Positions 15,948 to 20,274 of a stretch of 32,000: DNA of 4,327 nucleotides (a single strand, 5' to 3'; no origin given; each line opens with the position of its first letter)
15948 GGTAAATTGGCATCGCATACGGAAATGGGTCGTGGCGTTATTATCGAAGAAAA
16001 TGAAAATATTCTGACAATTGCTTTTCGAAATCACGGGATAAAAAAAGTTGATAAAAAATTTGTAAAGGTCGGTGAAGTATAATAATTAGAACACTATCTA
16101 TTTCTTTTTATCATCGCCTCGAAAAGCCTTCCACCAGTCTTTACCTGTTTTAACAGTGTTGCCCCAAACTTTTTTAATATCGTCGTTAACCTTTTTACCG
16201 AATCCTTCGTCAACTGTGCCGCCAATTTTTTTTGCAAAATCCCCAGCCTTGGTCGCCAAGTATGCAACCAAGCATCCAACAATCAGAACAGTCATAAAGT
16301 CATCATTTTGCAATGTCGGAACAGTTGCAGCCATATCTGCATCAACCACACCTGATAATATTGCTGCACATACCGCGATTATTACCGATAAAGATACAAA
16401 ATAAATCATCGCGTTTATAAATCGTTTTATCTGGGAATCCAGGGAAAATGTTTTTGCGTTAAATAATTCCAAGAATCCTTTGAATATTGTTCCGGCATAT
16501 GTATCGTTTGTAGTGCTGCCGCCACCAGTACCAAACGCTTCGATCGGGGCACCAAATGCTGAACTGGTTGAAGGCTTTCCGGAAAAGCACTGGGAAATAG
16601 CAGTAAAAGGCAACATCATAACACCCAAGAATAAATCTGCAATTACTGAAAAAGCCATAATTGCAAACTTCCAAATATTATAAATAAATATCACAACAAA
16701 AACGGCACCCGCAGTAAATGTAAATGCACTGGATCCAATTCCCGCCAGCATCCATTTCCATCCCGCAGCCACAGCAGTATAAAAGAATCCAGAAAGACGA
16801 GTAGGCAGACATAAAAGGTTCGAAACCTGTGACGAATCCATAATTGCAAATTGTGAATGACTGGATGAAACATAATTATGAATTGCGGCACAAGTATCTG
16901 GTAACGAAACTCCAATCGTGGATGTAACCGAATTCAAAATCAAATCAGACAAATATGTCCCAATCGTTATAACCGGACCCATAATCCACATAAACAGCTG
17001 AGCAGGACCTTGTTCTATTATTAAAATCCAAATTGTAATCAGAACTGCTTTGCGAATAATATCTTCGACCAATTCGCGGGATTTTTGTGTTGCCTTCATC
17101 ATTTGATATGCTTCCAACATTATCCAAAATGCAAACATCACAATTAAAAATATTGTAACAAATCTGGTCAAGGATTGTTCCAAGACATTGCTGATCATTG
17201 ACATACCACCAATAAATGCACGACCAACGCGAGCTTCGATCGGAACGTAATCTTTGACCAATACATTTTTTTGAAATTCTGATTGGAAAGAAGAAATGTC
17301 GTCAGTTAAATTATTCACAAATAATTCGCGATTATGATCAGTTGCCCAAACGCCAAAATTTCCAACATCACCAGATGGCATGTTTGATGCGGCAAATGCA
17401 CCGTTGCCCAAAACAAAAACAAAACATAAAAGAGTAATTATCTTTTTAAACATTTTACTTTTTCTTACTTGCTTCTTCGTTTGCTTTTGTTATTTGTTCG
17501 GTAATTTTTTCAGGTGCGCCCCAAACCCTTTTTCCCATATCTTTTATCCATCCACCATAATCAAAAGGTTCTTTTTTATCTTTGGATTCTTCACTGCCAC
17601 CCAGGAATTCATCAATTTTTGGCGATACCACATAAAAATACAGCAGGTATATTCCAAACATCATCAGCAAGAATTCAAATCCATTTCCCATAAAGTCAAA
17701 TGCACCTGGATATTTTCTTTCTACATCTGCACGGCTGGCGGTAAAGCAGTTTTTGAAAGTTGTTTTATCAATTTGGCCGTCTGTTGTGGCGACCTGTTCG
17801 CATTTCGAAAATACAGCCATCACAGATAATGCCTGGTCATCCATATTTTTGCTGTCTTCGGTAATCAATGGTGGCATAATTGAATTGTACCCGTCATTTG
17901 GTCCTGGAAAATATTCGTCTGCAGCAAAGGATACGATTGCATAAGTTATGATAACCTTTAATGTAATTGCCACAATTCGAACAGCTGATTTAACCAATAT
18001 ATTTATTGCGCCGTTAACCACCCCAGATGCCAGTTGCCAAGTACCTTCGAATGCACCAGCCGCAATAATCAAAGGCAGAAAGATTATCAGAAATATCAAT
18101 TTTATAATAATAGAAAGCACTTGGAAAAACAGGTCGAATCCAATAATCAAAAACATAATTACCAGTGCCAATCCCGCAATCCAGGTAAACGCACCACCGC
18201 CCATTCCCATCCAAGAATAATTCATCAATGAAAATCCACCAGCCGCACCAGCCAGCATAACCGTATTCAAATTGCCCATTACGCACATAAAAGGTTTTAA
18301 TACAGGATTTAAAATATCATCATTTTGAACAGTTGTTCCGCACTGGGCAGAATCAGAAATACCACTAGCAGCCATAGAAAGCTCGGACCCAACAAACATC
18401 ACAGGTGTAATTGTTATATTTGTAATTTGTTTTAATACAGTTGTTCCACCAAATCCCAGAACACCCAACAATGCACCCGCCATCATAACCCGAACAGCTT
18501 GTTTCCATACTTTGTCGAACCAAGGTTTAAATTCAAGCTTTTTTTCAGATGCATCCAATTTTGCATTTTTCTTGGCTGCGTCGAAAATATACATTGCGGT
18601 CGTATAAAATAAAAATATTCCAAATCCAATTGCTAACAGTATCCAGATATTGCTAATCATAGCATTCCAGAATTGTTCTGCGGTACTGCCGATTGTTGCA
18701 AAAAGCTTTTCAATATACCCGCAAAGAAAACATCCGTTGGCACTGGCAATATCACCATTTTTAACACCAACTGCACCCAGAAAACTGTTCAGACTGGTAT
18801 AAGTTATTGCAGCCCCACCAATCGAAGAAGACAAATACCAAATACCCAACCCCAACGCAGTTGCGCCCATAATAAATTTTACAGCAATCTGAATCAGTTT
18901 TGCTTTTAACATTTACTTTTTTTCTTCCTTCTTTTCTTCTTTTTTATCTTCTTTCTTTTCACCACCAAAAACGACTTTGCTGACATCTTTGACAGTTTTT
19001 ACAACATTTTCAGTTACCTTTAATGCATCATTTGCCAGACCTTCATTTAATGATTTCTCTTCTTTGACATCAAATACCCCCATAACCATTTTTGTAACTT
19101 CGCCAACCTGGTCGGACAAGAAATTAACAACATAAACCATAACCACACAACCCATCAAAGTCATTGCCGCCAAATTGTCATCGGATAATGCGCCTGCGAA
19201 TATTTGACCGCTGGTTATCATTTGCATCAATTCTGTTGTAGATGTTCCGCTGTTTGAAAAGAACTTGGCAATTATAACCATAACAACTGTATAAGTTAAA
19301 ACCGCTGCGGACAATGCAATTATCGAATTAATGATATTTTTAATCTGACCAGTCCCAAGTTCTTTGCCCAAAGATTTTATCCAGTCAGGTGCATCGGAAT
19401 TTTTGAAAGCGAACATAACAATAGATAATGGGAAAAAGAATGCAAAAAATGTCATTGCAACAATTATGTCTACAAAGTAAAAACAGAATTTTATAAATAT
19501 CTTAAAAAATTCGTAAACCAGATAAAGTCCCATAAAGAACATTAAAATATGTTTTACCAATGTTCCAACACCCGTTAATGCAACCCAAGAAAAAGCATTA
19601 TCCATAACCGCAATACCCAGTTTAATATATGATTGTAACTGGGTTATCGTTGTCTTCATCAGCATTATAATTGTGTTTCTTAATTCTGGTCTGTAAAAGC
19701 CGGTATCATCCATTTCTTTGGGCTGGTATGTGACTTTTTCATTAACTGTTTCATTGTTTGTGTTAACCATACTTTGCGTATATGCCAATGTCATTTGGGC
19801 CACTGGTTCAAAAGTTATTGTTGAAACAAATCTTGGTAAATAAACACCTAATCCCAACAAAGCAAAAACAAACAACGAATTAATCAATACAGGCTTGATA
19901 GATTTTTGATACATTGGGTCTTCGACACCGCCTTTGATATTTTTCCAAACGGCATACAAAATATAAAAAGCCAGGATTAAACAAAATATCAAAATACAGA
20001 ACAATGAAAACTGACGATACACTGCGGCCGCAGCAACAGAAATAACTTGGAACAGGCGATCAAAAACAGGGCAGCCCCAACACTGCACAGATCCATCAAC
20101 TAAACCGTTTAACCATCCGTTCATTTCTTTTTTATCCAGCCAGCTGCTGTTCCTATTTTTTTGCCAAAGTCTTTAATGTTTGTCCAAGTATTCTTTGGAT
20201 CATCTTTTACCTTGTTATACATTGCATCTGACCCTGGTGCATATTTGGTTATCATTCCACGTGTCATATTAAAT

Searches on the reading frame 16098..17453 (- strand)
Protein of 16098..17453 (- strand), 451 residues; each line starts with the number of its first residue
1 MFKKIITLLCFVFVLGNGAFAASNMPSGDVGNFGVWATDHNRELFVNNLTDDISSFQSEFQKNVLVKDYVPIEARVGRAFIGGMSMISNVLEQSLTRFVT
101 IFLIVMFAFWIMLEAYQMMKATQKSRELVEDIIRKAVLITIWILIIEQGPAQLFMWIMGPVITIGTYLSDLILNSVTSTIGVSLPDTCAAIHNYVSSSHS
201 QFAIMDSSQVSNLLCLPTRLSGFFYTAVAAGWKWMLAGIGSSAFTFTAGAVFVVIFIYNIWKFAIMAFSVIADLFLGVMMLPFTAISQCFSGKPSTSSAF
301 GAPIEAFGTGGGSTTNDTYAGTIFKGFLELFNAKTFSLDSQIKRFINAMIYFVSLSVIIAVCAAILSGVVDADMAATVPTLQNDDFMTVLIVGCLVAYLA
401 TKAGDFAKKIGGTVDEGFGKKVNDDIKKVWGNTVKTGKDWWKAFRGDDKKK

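Call 3: search_protein_families(library=pfam, proteins=[window:16098-17453:-], max_evalue=1)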
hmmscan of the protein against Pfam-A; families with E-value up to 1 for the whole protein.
window:16098-17453:- (451 aa): 1 family
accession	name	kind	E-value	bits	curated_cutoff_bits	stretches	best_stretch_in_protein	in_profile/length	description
PF14967.11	FAM70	-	0.018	14.9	27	1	343-379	80-116/323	FAM70 protein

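Call 9: search_protein_families(library=ncbifam, proteins=[window:16098-17453:-], max_evalue=0.1)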
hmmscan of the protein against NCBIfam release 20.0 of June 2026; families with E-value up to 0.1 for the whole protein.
window:16098-17453:- (451 aa): 1 family
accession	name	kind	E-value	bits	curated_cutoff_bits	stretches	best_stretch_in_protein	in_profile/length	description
TIGR04522.1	EcfS_MSC_0063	hypoth_equivalog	0.0072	16.3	60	1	84-145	87-148/152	putative energy coupling factor transporter S component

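Call 56: search_protein_families(library=pfam, proteins=[window:16098-17453:-], max_evalue=10)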
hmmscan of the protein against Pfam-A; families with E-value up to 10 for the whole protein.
window:16098-17453:- (451 aa): 1 family
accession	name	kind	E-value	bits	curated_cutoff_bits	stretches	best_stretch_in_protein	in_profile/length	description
PF14967.11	FAM70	-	0.018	14.9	27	1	343-379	80-116/323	FAM70 protein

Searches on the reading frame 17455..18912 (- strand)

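Call 3: search_protein_families(library=pfam, proteins=[window:17455-18912:-], max_evalue=1)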
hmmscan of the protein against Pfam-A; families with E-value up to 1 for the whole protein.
window:17455-18912:- (485 aa): 1 family
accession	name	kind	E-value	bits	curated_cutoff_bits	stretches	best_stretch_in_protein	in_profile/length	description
PF02553.20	CbiN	-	0.015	15.7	25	0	91-138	7-52/67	Cobalt transport protein component CbiN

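Call 9: search_protein_families(library=ncbifam, proteins=[window:17455-18912:-], max_evalue=0.1)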
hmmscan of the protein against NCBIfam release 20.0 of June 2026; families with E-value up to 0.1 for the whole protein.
window:17455-18912:- (485 aa): 0 families

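Call 56: search_protein_families(library=pfam, proteins=[window:17455-18912:-], max_evalue=10)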
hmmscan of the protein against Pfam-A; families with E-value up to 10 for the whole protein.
window:17455-18912:- (485 aa): 1 family
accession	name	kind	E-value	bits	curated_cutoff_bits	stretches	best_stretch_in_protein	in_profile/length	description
PF02553.20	CbiN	-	0.015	15.7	25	1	91-138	7-52/67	Cobalt transport protein component CbiN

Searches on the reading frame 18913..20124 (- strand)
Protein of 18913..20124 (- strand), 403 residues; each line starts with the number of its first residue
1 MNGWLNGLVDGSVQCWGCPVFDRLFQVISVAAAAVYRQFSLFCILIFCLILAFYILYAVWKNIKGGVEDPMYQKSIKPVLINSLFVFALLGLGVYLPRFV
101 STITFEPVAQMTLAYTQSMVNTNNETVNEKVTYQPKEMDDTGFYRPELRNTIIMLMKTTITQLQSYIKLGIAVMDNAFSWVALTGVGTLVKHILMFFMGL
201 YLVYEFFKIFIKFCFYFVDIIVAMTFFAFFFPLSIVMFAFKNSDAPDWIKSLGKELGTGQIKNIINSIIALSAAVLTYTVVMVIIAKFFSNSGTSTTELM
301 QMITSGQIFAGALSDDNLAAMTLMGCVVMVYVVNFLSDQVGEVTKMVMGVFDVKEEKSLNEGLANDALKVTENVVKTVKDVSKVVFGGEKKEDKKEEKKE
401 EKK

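Call 3: search_protein_families(library=pfam, proteins=[window:18913-20124:-], max_evalue=1)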
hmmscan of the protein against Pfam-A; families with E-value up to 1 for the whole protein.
window:18913-20124:- (403 aa): 2 families
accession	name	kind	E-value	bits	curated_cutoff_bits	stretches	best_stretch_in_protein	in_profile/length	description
PF07264.17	EI24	-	7e-07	30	32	1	24-209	2-157/199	Sulfate transporter CysZ/Etoposide-induced protein 2.4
PF06128.16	Shigella_OspC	-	0.0009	19.5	25.6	1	50-134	94-177/292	Shigella flexneri OspC protein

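Call 9: search_protein_families(library=ncbifam, proteins=[window:18913-20124:-], max_evalue=0.1)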
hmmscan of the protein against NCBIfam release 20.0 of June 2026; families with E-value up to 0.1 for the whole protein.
window:18913-20124:- (403 aa): 0 families

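Call 55: search_solved_structures(query=window:18913-20124:-, max_evalue=10)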
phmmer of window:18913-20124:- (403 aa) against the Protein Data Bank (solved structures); distinct sequences matched with E-value up to 10: 3.
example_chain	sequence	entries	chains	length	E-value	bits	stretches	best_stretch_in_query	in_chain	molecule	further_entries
7wr4_A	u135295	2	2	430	0.023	17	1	52-134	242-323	OspC3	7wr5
7wr3_A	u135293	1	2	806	0.06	15.6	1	53-134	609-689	MBP-fused OspC3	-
2kwa_A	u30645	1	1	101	0.3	13.3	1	19-72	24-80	Kinase A inhibitor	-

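Call 56: search_protein_families(library=pfam, proteins=[window:18913-20124:-], max_evalue=10)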
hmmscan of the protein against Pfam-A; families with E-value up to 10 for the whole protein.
window:18913-20124:- (403 aa): 2 families
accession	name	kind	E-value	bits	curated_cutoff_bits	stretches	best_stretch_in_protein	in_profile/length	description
PF07264.17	EI24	-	7e-07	30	32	2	24-209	2-157/199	Sulfate transporter CysZ/Etoposide-induced protein 2.4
PF06128.16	Shigella_OspC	-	0.0009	19.5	25.6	1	50-134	94-177/292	Shigella flexneri OspC protein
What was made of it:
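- The array has no detectable similarity to DsbB, VKOR or any other family (calls 3, 9, 55, 56).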
